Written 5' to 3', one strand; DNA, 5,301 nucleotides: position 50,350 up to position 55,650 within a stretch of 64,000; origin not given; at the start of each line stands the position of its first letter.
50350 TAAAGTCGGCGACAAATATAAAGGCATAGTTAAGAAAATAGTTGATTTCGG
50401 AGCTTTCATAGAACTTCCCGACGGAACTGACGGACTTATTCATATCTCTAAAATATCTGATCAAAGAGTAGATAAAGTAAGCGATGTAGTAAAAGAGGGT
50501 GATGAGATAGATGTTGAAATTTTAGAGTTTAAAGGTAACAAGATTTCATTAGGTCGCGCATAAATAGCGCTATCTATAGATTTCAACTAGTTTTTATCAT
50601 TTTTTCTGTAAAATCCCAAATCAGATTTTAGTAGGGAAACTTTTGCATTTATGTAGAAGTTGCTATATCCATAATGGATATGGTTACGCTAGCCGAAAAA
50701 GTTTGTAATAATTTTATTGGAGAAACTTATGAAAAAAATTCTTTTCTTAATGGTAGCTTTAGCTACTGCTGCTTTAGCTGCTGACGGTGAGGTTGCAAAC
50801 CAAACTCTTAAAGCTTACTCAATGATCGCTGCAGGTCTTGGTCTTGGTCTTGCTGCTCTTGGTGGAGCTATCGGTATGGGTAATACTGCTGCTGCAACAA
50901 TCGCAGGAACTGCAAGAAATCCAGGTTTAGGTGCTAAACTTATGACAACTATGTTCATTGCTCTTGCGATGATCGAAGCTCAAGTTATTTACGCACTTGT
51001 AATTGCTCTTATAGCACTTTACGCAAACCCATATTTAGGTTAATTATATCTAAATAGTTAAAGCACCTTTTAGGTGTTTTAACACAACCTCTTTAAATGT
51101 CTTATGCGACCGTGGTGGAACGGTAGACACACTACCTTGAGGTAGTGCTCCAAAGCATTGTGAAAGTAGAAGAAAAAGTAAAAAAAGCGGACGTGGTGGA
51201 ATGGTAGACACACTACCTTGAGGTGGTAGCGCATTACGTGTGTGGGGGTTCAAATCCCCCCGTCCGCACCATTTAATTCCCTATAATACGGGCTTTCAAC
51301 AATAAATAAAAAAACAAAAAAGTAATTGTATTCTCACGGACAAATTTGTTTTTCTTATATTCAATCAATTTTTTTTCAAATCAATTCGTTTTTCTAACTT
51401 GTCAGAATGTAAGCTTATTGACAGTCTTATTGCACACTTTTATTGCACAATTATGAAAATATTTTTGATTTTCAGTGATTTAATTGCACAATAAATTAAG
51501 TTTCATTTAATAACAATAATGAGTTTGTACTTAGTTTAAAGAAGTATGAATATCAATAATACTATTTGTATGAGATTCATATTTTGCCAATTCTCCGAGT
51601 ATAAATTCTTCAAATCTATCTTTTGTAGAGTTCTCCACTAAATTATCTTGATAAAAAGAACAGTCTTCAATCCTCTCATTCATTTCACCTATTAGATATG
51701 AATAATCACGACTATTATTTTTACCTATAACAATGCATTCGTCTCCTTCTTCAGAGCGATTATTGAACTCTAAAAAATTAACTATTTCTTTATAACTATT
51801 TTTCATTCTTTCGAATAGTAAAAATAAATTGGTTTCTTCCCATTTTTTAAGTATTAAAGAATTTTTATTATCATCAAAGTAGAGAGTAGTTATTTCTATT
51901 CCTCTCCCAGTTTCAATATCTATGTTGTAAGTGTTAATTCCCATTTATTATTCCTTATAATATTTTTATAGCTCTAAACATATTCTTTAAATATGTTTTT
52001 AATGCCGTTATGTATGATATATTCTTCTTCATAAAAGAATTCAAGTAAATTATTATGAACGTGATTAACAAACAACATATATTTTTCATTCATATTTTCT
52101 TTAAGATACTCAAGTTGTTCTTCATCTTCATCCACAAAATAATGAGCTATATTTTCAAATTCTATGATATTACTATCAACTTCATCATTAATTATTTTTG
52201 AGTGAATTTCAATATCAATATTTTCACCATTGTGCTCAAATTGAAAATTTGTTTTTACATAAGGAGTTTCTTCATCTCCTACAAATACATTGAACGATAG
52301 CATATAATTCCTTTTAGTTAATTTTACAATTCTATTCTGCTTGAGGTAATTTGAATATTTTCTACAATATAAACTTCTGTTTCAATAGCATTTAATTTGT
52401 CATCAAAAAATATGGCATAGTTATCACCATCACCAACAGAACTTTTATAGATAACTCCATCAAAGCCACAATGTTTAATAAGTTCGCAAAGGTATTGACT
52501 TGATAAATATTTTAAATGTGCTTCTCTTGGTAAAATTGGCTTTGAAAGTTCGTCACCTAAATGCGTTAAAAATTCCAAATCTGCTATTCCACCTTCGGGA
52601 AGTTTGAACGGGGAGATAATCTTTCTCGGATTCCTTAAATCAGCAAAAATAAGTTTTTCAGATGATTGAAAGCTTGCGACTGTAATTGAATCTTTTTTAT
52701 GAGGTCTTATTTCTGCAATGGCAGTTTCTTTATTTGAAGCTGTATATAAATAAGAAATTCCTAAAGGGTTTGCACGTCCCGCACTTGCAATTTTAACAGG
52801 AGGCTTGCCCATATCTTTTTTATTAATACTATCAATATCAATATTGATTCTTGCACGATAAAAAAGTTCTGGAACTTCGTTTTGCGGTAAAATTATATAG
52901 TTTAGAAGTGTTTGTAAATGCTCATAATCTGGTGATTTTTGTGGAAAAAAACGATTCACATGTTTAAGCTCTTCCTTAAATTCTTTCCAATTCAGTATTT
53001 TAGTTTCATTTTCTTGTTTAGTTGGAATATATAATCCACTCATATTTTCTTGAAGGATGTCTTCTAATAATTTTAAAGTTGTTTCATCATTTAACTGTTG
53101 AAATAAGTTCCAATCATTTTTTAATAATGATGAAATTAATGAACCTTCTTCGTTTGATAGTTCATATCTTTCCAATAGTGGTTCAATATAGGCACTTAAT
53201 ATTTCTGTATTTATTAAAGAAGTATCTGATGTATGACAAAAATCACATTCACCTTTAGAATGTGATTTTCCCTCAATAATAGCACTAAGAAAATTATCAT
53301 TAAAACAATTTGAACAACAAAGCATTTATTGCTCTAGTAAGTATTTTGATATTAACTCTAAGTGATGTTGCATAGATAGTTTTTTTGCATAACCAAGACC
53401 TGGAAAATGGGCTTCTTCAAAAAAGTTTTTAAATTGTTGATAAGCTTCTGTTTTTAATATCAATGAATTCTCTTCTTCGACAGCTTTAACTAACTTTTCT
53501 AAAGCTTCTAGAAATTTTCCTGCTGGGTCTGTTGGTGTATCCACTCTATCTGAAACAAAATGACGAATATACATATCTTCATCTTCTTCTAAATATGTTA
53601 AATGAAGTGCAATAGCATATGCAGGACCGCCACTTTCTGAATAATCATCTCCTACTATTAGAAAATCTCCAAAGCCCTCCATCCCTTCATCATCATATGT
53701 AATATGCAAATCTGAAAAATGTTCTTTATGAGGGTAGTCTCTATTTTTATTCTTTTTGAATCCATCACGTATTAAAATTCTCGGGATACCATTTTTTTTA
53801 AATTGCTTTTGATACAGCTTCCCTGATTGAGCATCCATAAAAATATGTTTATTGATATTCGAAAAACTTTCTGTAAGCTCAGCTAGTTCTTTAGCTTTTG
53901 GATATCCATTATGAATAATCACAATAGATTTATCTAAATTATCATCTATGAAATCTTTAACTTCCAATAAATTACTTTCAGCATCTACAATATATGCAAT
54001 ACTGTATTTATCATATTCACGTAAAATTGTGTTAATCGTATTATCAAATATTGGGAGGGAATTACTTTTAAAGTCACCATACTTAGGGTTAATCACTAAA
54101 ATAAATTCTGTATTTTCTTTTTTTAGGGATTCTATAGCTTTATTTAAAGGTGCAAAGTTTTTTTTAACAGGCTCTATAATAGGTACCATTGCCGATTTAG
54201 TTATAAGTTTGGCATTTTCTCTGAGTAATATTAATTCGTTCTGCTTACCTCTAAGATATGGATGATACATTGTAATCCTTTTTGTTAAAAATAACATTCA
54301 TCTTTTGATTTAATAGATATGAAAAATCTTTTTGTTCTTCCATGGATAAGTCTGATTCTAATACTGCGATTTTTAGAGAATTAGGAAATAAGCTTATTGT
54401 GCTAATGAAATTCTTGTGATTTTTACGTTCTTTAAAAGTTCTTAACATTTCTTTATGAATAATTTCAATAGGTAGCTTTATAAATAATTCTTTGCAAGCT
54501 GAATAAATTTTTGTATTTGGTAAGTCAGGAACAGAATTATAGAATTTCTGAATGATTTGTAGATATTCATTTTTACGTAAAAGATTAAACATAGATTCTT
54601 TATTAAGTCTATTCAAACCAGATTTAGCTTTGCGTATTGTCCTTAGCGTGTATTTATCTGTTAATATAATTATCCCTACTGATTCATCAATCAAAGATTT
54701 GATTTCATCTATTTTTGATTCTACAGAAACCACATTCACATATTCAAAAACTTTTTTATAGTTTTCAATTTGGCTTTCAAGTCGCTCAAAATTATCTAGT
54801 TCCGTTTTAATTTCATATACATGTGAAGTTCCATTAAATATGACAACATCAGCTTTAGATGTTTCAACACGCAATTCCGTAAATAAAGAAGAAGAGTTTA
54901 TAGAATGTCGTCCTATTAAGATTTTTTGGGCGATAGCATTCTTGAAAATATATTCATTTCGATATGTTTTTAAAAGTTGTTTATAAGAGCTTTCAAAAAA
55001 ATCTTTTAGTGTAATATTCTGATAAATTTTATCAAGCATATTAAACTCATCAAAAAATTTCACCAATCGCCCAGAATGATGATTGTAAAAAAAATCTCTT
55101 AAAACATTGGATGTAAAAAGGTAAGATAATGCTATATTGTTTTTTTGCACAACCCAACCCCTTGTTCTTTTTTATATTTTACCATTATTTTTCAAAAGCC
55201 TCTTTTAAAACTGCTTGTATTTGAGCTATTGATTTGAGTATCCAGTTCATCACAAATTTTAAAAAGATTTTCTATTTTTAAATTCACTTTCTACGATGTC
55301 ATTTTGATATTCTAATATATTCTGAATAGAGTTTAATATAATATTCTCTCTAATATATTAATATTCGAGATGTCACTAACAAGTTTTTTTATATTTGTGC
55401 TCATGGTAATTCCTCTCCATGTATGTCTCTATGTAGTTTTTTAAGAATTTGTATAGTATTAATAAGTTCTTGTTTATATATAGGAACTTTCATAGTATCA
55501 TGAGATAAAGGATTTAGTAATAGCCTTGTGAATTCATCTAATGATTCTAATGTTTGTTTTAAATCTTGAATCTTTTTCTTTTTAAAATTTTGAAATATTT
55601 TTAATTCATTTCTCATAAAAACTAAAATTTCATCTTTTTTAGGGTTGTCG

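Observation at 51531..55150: Five-gene cassette: sce7726-like PD-(D/E)xK + Beta/sce7725-like + Zn-ribbon-RES + two acidic small ORFs; candidate undescribed abortive-infection system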

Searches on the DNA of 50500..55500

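Call 118: search_rna_families(source=window, start=50500, end=55500, threshold=evalue, max_evalue=0.1)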
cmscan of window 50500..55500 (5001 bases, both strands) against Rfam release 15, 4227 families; matches with E-value up to 0.1: 1.
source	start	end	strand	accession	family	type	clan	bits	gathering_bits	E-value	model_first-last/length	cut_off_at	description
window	51187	51268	+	RF00005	tRNA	Gene; tRNA;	CL00001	57.6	29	6.4e-11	1-71/71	no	tRNA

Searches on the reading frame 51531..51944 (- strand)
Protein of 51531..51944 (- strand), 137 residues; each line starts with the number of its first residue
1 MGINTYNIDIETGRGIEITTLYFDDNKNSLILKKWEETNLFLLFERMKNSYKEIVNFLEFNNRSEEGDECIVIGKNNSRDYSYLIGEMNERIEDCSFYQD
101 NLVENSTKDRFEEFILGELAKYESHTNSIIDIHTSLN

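Call 3: search_protein_families(library=pfam, proteins=[window:51531-51944:-], max_evalue=0.1)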
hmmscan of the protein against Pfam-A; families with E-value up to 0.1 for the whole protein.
window:51531-51944:- (137 aa): 3 families
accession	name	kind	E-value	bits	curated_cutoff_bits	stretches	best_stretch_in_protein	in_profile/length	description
PF16501.10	SCAPER_N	-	0.0063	16.9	25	1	42-88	17-63/98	S phase cyclin A-associated protein in the endoplasmic reticulum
PF10715.16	REGB_T4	-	0.054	14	27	1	30-65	51-86/148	T4-page Endoribonuclease RegB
PF15466.11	DUF4635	-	0.062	13.3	27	0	87-106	52-71/134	Domain of unknown function (DUF4635)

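Call 4: search_protein_families(library=ncbifam, proteins=[window:51531-51944:-], max_evalue=0.1)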
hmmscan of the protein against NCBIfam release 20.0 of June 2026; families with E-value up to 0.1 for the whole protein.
window:51531-51944:- (137 aa): 0 families

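Call 5: search_protein_families(library=padloc, proteins=[window:51531-51944:-], max_evalue=0.1)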
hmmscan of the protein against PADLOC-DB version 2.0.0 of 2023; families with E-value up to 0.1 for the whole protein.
window:51531-51944:- (137 aa): 0 families

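Call 30: find_related_loci(query=window:51531-51944:-, collection=viral_contigs, flank=5000)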
Query window:51531-51944:- (137 aa) in viral_contigs; peptide patterns used: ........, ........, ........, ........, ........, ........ (x = any residue, [..] = any of these).
19 stretches matched a pattern, but none encodes a relative of the query by tblastn (E <= 1e-3).

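Call 83: search_protein_families(library=phrogs, proteins=[window:51531-51944:-], max_evalue=0.01)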
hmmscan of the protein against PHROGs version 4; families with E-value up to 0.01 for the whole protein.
window:51531-51944:- (137 aa): 0 families

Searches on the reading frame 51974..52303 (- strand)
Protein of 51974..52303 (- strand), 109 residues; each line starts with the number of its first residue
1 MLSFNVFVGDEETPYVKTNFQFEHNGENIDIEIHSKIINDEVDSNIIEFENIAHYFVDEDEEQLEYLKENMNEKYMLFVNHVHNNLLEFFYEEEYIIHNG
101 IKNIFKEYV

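Call 3: search_protein_families(library=pfam, proteins=[window:51974-52303:-], max_evalue=0.1)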
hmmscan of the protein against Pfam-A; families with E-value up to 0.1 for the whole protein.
window:51974-52303:- (109 aa): 1 family
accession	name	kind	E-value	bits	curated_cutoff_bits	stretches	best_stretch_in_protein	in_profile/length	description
PF03469.19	XH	-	0.051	14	22.2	1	46-95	49-98/131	XH domain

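Call 4: search_protein_families(library=ncbifam, proteins=[window:51974-52303:-], max_evalue=0.1)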
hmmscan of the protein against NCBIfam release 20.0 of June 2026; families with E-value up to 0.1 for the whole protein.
window:51974-52303:- (109 aa): 0 families

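Call 5: search_protein_families(library=padloc, proteins=[window:51974-52303:-], max_evalue=0.1)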
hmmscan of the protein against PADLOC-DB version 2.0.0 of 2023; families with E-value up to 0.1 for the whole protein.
window:51974-52303:- (109 aa): 0 families

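Call 31: find_related_loci(query=window:51974-52303:-, collection=viral_contigs, flank=5000)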
Query window:51974-52303:- (109 aa) in viral_contigs; peptide patterns used: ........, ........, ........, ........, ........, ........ (x = any residue, [..] = any of these).
13 stretches matched a pattern, but none encodes a relative of the query by tblastn (E <= 1e-3).

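Call 83: search_protein_families(library=phrogs, proteins=[window:51974-52303:-], max_evalue=0.01)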
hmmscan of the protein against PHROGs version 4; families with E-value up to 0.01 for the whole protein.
window:51974-52303:- (109 aa): 0 families

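Call 117: list_cluster_members(proteins=[window:51974-52303:-, window:51531-51944:-, window:52324-53325:-])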
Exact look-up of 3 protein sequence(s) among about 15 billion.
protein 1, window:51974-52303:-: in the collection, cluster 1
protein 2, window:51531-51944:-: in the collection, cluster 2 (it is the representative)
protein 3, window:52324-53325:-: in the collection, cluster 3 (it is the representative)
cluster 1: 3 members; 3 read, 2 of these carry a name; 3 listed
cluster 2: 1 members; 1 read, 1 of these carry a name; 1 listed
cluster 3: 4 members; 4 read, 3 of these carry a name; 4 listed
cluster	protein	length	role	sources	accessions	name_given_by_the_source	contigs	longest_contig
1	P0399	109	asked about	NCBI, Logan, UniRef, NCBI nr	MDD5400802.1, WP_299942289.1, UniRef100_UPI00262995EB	MAG: hypothetical protein PHQ93_06430 [Sulfurimonas sp.] | hypothetical protein n=1 Tax=Sulfurimonas sp. TaxID=2022749 RepID=UPI00262995EB | hypothetical protein [Sulfurimonas sp.]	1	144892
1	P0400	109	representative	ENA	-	-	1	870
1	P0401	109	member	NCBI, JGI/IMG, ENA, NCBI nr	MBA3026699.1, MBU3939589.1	MAG: hypothetical protein FP820_09900 [Sulfurimonas sp.] | hypothetical protein [Sulfurimonas sp.]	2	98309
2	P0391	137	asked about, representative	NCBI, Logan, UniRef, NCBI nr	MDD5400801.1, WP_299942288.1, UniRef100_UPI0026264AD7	MAG: hypothetical protein PHQ93_06425 [Sulfurimonas sp.] | hypothetical protein n=1 Tax=Sulfurimonas sp. TaxID=2022749 RepID=UPI0026264AD7 | hypothetical protein [Sulfurimonas sp.]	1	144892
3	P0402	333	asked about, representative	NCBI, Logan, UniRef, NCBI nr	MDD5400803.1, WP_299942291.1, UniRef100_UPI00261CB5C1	MAG: RES domain-containing protein [Sulfurimonas sp.] | RES domain-containing protein n=1 Tax=Sulfurimonas sp. TaxID=2022749 RepID=UPI00261CB5C1 | RES domain-containing protein [Sulfurimonas sp.]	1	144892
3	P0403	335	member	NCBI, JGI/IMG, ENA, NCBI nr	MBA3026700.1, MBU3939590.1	MAG: RES domain-containing protein [Sulfurimonas sp.] | RES domain-containing protein [Sulfurimonas sp.]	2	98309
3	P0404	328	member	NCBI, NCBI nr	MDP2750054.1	MAG: RES domain-containing protein, partial [Nanoarchaeota archaeon] | RES domain-containing protein [Nanoarchaeota archaeon]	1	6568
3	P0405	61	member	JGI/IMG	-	-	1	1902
